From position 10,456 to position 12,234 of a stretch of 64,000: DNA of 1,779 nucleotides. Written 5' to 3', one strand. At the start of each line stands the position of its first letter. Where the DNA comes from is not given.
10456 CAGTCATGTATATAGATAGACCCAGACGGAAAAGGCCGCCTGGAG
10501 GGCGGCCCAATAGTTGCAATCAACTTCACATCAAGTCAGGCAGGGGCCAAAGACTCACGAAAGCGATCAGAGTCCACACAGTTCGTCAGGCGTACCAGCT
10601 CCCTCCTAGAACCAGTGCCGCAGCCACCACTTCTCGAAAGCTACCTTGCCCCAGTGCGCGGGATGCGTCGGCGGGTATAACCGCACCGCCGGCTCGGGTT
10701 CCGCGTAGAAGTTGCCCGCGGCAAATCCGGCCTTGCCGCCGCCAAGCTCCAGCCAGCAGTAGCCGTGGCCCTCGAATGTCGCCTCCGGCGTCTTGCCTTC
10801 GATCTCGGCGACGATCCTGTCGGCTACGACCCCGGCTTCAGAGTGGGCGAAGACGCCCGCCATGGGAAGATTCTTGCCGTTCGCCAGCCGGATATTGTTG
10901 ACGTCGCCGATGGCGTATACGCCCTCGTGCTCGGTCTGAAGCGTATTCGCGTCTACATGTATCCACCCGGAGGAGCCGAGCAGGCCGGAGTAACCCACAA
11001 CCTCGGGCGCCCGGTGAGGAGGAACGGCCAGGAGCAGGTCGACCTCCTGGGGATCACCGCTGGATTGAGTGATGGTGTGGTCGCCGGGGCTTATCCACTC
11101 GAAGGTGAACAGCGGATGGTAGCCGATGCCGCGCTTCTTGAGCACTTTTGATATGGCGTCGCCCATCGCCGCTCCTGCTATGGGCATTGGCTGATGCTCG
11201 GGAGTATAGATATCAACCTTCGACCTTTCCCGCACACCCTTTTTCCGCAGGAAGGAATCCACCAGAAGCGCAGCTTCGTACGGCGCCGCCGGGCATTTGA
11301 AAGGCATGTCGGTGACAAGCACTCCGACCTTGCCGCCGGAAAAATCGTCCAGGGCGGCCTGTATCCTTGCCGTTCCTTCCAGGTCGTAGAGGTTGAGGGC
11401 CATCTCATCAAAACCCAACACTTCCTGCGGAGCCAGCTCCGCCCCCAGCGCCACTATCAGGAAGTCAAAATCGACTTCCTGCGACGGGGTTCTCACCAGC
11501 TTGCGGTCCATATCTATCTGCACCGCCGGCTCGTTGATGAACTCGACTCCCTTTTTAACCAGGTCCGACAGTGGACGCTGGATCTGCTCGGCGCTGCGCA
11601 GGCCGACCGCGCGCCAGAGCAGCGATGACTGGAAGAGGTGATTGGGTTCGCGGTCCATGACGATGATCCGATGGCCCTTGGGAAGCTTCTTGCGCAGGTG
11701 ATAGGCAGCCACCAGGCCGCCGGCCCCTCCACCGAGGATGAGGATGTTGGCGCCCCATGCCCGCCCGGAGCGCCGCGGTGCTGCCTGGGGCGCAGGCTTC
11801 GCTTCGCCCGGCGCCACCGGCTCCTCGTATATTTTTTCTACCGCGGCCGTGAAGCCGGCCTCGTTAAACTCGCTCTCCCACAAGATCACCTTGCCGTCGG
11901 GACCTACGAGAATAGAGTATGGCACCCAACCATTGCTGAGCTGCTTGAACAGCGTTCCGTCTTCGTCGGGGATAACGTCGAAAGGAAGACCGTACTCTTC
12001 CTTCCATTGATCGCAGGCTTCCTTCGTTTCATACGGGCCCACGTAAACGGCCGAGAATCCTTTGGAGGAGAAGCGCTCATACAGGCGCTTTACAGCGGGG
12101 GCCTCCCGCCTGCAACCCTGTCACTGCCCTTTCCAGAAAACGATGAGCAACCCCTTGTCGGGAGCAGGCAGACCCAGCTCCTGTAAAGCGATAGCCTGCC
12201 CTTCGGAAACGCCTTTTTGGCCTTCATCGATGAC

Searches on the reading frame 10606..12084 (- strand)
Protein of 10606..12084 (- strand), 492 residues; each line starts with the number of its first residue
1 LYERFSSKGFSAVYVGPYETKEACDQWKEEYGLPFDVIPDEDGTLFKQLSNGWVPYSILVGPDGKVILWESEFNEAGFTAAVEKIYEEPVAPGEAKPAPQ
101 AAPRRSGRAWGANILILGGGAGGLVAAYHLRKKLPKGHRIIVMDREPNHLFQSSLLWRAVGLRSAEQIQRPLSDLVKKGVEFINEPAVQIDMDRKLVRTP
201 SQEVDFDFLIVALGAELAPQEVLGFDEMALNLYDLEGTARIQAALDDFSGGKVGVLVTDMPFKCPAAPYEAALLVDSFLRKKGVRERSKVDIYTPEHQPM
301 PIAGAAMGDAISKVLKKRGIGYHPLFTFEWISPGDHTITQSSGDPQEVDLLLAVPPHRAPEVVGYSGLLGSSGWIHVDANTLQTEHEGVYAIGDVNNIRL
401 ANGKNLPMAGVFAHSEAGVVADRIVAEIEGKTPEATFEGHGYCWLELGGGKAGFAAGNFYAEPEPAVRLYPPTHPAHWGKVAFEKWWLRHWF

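Call 7: search_protein_families(library=pfam, proteins=[window:10606-12042:-], max_evalue=0.1)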
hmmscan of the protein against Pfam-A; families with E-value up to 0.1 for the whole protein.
window:10606-12042:- (478 aa): 8 families
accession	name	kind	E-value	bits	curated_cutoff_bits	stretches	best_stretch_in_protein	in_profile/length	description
PF07992.20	Pyr_redox_2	-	3.1e-20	73.2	26.1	1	99-393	2-281/291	Pyridine nucleotide-disulphide oxidoreductase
PF21706.3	FCSD_central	-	1.8e-06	28.5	27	1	231-281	8-57/116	Sulfide dehydrogenase [flavocytochrome c] flavoprotein chain, central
PF01266.30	DAO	-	7e-06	26.2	27.9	1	100-133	2-32/353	FAD dependent oxidoreductase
PF13450.12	NAD_binding_8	-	1.1e-05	26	21.9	1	102-133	1-29/68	NAD(P)-binding Rossmann-like domain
PF00890.30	FAD_binding_2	-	4.3e-05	23.3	20.4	1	100-175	2-81/414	FAD binding domain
PF03486.20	HI0933_like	-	0.0031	17.4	50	0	99-133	2-33/244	HI0933-like protein Rossmann domain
PF00578.27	AhpC-TSA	-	0.017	15.5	26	1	5-52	68-121/124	AhpC/TSA family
PF00070.33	Pyr_redox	-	0.088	13.8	22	0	99-136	1-35/82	Pyridine nucleotide-disulphide oxidoreductase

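Call 8: search_protein_families(library=ncbifam, proteins=[window:10606-12042:-], max_evalue=0.1)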
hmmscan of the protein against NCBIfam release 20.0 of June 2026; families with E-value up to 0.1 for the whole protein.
window:10606-12042:- (478 aa): 34 families (the best 25 are shown)
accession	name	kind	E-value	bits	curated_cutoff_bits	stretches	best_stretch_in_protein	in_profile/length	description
NF049943.1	SQR_III_seleno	exception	1.8e-69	234.6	525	1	99-469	2-380/406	type III sulfide quinone reductase, selenoprotein subtype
TIGR03169.1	Nterm_to_SelD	hypoth_equivalog_domain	6.3e-17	61.9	310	1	101-421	3-318/365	pyridine nucleotide-disulfide oxidoreductase family protein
NF009410.0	PRK12771.1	subfamily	2.2e-09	36.5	516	1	89-202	130-234/566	NAD(P)-binding protein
TIGR03385.1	CoA_CoA_reduc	equivalog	1.8e-07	30.3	578.8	1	100-411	2-314/439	CoA-disulfide reductase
NF042949.2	3PPDioc_HcaD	equivalog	5e-07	28.8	450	1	99-226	3-134/386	3-phenylpropionate/cinnamic acid dioxygenase ferredoxin--NAD(+) reductase subunit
NF010037.0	PRK13512.1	equivalog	1.3e-06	27.6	394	1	101-413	5-312/438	CoA-disulfide reductase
NF009454.0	PRK12814.1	equivalog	3.1e-05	22.6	916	1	95-205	191-292/657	putative NADPH-dependent glutamate synthase small subunit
NF041087.1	bile_acid_BaiCD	equivalog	4.2e-05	21.8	825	1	99-245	382-520/642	bile acid Fe-S flavoenzyme BaiCD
NF045599.1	bili_reduct_long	exception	0.00018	19.9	750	1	99-240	383-516/641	bilirubin reductase, long form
NF004943.0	PRK06292.2-1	equivalog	0.00034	19.5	432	0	337-383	263-309/456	dihydrolipoyl dehydrogenase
TIGR03315.1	Se_ygfK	equivalog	0.00049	17.6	835.3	1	98-203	538-633/1012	putative selenate reductase subunit YgfK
NF008841.0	PRK11883.1-1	equivalog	0.00061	18.8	517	1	99-131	5-37/453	protoporphyrinogen oxidase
TIGR01350.1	lipoamide_DH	equivalog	0.00072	18.4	408.8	1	357-387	285-315/461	dihydrolipoyl dehydrogenase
TIGR03997.1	mycofact_OYE_2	equivalog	0.00072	18.1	793.15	1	98-215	380-487/645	mycofactocin system FadH/OYE family oxidoreductase 2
NF003437.0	PRK04965.1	equivalog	0.0025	16.9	392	0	332-390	226-280/378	NADH:flavorubredoxin reductase NorW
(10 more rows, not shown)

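Call 11: find_related_loci(query=window:10606-12042:-, collection=genome_contigs, flank=10000)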
Query window:10606-12042:- (478 aa) in genome_contigs; peptide patterns used: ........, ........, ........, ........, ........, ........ (x = any residue, [..] = any of these).
79 stretches matched a pattern; 53 encode a relative of the query (tblastn E <= 1e-3); 52 distinct loci.
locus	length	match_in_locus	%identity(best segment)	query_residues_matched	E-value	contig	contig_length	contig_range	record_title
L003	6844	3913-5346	84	1-478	0e+0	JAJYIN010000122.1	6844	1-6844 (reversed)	MAG: Actinomycetes bacterium isolate DBS2-1.bin123 NODE_22387_length_6844_cov_1.931070, whole genome shotgun sequence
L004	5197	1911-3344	81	1-478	0e+0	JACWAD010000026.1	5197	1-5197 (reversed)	MAG: Thermoleophilia bacterium isolate B_ACT_02 k141_55444, whole genome shotgun sequence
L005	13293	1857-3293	77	1-478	0e+0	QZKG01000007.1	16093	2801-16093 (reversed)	MAG: Gaiellales bacterium isolate SURF_19 Ga0104751_1005242, whole genome shotgun sequence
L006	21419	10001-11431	80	1-478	0e+0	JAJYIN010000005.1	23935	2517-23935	MAG: Actinomycetes bacterium isolate DBS2-1.bin123 NODE_3664_length_23935_cov_1.519447, whole genome shotgun sequence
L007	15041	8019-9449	78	1-478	0e+0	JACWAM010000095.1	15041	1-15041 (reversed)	MAG: Thermoleophilia bacterium isolate B_ACT_11 k141_379479, whole genome shotgun sequence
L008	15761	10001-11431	78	1-478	0e+0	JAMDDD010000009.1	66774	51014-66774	MAG: Actinomycetota bacterium isolate FK_Sedi_B_Bin.151 NODE_934_length_66774_cov_4.71538, whole genome shotgun sequence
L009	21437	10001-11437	75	1-478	0e+0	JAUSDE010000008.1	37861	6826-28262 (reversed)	MAG: Thermoleophilia bacterium isolate E14_concoct.bin.89_sub E14_k141_700423, whole genome shotgun sequence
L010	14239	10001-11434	76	1-478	0e+0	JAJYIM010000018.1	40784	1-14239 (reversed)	MAG: Actinomycetes bacterium isolate DBS2-1.bin122 NODE_1609_length_40784_cov_2.539341, whole genome shotgun sequence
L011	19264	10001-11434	86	1-478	0e+0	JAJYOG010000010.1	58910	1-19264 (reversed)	MAG: Actinomycetes bacterium isolate DBS2-5.bin27 NODE_306_length_58910_cov_4.507936, whole genome shotgun sequence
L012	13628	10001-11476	69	1-478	0e+0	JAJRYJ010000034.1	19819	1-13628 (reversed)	MAG: Actinomycetes bacterium isolate Dive96_bin3.284 k141_1186639, whole genome shotgun sequence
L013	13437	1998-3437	72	1-478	0e+0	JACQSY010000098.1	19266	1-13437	MAG: Acidobacteria bacterium isolate NC_groundwater_1397_Ag_S-0.65um_54_40 S_p65_S5_coassembly_k141_3586012, whole genom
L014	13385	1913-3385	69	1-478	0e+0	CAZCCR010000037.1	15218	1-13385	MAG TPA_asm: uncultured Gaiellales bacterium isolate binchicken_co253_66 genome assembly, contig: NODE_2458_length_15218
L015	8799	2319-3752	63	1-478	0e+0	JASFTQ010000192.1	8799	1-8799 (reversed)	MAG: Desulfobacterales bacterium isolate D1103U20metaG_sub_Bin_132 D1103U20metaG_FD_scaffold_2729_c1, whole genome shotg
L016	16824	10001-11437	59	1-478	0e+0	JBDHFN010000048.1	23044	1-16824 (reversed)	MAG: Gemmatimonadota bacterium isolate M8-58_Bin_228 M8-58_Bin_228_scaffold_8188, whole genome shotgun sequence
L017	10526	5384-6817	58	1-478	0e+0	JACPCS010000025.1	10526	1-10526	MAG: Acidobacteria bacterium isolate NC_groundwater_289_Ag_S-0.65um_68_18 S6_GD2017_2_S65_scaffold_6955, whole genome sh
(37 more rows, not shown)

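Call 16: find_encoding_contigs(protein=window:10606-12084:-, flank=10000, max_places=10)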
Protein window:10606-12084:- (492 aa): no gene with exactly this product is on record in the collection.
